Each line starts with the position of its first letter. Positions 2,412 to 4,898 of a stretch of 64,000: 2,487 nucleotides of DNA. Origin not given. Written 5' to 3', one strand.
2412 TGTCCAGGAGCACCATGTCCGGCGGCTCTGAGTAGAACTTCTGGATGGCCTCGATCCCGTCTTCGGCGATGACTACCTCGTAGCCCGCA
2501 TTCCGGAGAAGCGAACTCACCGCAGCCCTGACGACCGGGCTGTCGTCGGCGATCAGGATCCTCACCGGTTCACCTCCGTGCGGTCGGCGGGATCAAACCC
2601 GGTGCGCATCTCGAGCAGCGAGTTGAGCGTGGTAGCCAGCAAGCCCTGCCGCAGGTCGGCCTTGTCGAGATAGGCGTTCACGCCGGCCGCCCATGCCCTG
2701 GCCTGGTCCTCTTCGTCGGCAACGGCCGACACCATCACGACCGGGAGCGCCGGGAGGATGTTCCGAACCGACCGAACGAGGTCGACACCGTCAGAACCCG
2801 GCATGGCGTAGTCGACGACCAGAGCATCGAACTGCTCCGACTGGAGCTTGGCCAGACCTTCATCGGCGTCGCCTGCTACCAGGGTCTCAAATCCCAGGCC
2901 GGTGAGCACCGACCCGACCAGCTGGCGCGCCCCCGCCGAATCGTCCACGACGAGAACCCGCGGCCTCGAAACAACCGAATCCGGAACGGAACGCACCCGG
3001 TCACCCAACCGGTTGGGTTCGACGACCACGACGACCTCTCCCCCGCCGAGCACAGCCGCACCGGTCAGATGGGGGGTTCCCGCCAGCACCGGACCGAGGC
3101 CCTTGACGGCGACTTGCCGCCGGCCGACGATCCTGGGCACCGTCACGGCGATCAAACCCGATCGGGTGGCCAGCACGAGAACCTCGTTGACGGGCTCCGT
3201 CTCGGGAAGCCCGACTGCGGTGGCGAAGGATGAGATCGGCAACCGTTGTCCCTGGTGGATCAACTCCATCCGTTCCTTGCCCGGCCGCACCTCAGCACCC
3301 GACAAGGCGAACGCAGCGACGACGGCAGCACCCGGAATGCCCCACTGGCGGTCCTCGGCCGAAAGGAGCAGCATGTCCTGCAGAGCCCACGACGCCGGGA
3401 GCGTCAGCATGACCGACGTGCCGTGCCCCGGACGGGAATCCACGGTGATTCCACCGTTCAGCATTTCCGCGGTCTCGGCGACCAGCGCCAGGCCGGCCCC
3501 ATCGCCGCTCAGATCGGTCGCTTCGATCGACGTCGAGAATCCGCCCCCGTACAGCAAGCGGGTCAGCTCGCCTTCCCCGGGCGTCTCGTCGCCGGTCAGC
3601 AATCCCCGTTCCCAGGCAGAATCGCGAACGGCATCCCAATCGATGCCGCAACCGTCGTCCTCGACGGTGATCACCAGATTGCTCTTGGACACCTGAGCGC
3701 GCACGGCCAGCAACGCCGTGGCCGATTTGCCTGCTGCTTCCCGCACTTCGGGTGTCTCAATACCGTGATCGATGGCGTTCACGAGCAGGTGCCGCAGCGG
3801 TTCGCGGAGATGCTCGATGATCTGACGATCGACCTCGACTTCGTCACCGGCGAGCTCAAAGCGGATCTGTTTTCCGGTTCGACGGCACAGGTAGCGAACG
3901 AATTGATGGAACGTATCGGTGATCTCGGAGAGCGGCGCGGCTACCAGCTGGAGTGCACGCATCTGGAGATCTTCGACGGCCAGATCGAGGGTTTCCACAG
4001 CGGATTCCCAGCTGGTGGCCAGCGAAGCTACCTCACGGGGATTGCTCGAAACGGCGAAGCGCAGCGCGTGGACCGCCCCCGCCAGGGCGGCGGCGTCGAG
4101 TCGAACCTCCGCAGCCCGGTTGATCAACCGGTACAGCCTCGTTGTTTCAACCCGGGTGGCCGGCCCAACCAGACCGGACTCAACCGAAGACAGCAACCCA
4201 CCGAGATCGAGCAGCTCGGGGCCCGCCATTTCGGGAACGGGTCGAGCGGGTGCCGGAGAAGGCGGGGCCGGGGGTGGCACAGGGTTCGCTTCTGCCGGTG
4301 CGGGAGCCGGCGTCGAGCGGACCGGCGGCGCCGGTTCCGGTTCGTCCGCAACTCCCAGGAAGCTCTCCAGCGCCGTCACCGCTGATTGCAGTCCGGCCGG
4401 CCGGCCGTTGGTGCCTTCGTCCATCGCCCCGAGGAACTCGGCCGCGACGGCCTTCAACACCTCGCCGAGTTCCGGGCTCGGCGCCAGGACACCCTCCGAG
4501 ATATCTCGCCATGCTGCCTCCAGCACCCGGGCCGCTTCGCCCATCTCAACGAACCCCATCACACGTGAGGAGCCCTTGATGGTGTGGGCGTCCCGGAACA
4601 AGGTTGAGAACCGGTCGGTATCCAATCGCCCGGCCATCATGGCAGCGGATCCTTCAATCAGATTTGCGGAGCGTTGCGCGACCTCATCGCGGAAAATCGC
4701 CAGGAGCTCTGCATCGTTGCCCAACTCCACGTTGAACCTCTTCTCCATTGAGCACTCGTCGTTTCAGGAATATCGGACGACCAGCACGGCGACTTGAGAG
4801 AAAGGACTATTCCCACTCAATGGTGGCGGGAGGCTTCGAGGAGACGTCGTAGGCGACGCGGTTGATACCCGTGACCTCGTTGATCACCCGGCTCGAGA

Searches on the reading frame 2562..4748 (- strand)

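Call 69: search_protein_families(library=pfam, proteins=[window:2562-4748:-], max_evalue=0.00001)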
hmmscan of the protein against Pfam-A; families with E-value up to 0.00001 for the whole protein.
window:2562-4748:- (728 aa): 4 families
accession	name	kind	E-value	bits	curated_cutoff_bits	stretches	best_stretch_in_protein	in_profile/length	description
PF00072.30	Response_reg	-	6.3e-20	71.8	30.2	1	598-697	1-100/111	Response regulator receiver domain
PF02518.31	HATPase_c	-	5.7e-16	59.4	26.4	1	313-452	5-109/111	Histidine kinase-, DNA gyrase B-, and HSP90-like ATPase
PF01627.28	Hpt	-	5.9e-11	42.9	24.6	1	14-100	1-76/84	Hpt domain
PF01584.24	CheW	-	6.3e-09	36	23.5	1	459-582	2-134/138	CheW-like domain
